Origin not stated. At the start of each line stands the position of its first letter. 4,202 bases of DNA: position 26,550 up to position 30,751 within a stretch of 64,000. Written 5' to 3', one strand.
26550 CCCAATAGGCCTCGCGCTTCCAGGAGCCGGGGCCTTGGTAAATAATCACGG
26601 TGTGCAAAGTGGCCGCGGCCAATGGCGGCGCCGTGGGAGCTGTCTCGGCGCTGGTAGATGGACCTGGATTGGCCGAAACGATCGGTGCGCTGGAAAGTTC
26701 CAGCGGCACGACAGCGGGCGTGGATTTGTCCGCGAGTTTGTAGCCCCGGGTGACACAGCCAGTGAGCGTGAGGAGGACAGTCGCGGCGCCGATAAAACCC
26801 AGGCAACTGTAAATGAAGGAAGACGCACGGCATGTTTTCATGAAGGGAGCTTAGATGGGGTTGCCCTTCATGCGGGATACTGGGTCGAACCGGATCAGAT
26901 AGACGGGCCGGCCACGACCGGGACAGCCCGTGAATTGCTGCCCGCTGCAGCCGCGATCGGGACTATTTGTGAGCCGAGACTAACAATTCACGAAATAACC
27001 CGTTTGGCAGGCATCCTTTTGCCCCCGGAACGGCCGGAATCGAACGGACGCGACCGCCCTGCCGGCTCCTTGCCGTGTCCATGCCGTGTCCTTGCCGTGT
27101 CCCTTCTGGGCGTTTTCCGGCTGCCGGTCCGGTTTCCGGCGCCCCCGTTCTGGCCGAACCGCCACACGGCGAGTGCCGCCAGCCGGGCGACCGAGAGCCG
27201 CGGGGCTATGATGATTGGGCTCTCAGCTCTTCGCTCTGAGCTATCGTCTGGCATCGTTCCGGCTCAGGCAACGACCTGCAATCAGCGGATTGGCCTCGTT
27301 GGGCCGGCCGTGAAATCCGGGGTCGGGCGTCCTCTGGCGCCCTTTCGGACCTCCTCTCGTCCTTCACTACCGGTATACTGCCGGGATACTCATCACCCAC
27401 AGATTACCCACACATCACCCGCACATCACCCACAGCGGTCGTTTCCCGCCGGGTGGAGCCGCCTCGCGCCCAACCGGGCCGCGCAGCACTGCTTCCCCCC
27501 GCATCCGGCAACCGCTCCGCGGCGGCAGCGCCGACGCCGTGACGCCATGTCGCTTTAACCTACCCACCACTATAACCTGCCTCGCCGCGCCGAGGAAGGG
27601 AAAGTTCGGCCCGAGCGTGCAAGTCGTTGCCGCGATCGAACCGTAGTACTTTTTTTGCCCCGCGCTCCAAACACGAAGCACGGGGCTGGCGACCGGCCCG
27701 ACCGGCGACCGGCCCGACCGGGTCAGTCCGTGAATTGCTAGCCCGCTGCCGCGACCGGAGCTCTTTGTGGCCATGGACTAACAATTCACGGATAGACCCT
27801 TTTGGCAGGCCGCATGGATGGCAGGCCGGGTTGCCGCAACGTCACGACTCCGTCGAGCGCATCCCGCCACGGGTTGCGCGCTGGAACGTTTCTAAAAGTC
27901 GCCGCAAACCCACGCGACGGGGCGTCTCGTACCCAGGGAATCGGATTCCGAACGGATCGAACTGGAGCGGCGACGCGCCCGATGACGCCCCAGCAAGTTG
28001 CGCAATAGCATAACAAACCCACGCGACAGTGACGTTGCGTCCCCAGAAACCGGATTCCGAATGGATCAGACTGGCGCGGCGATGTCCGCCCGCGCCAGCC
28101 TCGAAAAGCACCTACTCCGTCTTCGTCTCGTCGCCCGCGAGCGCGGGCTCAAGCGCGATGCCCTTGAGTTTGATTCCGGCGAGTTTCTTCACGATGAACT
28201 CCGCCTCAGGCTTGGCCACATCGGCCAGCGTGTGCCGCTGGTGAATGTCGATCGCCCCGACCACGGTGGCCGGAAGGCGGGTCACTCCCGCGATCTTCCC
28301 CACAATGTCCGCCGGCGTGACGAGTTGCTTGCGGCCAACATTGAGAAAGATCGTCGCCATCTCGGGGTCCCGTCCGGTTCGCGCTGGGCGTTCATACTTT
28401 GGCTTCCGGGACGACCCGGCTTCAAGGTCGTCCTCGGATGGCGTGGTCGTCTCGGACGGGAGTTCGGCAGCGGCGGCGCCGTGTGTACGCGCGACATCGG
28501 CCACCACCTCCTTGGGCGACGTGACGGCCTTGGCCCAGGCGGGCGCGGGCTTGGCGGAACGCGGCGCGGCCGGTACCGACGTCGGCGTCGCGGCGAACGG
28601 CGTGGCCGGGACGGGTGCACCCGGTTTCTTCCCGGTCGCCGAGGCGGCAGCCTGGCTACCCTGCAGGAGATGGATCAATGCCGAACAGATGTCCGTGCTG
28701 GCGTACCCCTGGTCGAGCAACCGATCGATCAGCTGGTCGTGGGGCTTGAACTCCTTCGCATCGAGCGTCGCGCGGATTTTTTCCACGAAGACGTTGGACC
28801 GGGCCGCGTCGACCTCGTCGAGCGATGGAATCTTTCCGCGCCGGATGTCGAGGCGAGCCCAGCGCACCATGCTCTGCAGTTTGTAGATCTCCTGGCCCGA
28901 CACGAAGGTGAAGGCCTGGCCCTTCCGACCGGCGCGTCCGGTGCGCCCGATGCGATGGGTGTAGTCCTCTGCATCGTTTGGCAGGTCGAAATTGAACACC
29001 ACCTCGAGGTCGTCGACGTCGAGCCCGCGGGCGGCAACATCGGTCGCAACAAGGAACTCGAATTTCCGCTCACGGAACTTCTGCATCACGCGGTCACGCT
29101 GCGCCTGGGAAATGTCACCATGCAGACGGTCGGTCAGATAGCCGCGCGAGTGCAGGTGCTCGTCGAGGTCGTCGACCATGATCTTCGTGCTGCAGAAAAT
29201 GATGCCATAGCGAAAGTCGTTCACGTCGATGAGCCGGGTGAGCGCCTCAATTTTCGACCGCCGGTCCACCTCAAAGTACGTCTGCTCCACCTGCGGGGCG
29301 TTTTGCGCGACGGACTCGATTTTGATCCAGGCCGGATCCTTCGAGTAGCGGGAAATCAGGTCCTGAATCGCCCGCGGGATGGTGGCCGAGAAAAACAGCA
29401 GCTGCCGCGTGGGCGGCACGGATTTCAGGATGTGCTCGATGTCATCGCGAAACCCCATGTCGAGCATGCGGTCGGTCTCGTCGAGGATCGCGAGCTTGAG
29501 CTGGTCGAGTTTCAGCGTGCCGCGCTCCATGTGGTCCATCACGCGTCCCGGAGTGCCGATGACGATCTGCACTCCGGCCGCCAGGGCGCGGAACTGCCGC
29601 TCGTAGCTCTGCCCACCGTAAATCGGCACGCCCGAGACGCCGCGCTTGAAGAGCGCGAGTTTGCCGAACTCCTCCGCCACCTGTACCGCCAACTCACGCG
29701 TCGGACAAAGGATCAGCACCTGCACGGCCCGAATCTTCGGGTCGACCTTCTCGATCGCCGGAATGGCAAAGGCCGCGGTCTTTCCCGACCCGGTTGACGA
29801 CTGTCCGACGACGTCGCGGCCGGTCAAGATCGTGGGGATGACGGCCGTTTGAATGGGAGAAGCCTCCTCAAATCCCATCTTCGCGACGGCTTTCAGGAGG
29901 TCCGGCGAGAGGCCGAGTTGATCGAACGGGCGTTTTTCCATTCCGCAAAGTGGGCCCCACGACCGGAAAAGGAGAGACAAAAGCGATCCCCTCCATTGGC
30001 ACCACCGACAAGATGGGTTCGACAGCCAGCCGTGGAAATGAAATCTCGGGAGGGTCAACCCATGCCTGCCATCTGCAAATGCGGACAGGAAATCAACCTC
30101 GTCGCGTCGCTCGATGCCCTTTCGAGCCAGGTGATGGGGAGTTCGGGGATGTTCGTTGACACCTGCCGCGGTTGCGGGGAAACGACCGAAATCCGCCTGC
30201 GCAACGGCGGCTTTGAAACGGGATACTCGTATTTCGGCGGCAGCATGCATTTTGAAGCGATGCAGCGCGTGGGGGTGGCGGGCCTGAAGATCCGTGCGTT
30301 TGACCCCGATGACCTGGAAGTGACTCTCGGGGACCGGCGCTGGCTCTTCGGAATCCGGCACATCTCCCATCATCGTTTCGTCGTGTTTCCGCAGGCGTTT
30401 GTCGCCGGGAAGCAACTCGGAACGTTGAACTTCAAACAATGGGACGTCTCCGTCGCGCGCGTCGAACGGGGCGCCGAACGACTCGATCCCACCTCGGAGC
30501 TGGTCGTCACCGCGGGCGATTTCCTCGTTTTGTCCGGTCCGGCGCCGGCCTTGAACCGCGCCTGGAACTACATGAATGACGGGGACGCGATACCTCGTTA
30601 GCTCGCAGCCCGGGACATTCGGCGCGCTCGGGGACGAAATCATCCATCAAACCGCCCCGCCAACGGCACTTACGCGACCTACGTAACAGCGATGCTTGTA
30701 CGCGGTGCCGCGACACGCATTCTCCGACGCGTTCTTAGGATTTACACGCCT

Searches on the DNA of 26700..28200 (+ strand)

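Call 38: search_rna_families(source=window, start=26700, end=28200, threshold=evalue, max_evalue=5)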
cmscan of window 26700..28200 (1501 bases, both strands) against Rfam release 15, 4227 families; matches with E-value up to 5: 1.
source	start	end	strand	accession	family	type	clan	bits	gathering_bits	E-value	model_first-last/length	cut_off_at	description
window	27321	27400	-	RF01134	sR30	Gene; snRNA; snoRNA; CD-box;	-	12.7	38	3.2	1-57/57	no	Small nucleolar RNA sR30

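Call 46: search_dna_similar(query=window:26900-27260:+, collection=plasmids, mode=distant, max_evalue=0.01, max_rows=10)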
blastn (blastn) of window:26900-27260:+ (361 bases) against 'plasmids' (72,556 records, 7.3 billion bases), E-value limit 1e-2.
Records with a match: 1; places in all: 1; records where one place covers at least 80% of the query: 0.
Best place of each record, by identity: 90-95% 1.
By first word of the organism name: Streptomyces 1.
By predicted mobility (MOB-suite, as given by PLSDB): non-mobilizable 1.
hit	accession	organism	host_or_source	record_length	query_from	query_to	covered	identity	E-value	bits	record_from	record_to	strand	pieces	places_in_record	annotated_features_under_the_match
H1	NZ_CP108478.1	Streptomyces mirabilis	-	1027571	269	303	10%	91.4%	2e-3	51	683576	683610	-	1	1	record has no annotation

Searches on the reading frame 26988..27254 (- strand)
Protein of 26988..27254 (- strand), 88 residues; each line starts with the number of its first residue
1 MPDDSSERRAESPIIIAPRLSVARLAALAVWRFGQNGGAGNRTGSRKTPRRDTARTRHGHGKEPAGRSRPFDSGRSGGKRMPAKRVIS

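Call 70: find_homologous_proteins(query=window:26988-27254:-, max_evalue=0.001)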
Query window:26988-27254:- (88 aa): 2 proteins with E <= 0.001 among 6 candidates.
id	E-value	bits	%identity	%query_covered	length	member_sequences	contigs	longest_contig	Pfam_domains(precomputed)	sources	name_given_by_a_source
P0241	2.6e-49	183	100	100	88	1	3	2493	-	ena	-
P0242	1.1e-17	82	74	67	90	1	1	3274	-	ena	-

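Call 72: find_encoding_contigs(protein=P0242, flank=10000, max_places=3)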
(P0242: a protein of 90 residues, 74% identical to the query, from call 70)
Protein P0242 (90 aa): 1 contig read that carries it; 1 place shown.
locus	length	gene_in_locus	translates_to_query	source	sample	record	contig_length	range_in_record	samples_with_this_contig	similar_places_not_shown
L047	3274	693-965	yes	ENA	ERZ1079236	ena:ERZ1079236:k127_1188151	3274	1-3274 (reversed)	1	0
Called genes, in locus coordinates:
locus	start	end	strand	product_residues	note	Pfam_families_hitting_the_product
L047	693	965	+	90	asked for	-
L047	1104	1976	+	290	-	-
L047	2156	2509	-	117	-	-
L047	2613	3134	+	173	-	-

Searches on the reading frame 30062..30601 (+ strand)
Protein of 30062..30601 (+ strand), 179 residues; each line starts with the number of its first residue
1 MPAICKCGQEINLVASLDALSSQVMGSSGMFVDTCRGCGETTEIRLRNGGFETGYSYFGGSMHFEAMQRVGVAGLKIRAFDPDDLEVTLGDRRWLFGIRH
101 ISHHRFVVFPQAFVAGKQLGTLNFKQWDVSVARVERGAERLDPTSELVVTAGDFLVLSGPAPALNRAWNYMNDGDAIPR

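Call 36: search_protein_families(library=pfam, proteins=[window:30062-30601:+], max_evalue=0.01)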
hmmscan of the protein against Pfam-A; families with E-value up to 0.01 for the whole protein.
window:30062-30601:+ (179 aa): 1 family
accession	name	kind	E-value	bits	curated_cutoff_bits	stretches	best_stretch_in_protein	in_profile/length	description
PF02080.26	TrkA_C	-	3.7e-05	24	27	1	114-167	12-66/71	TrkA-C domain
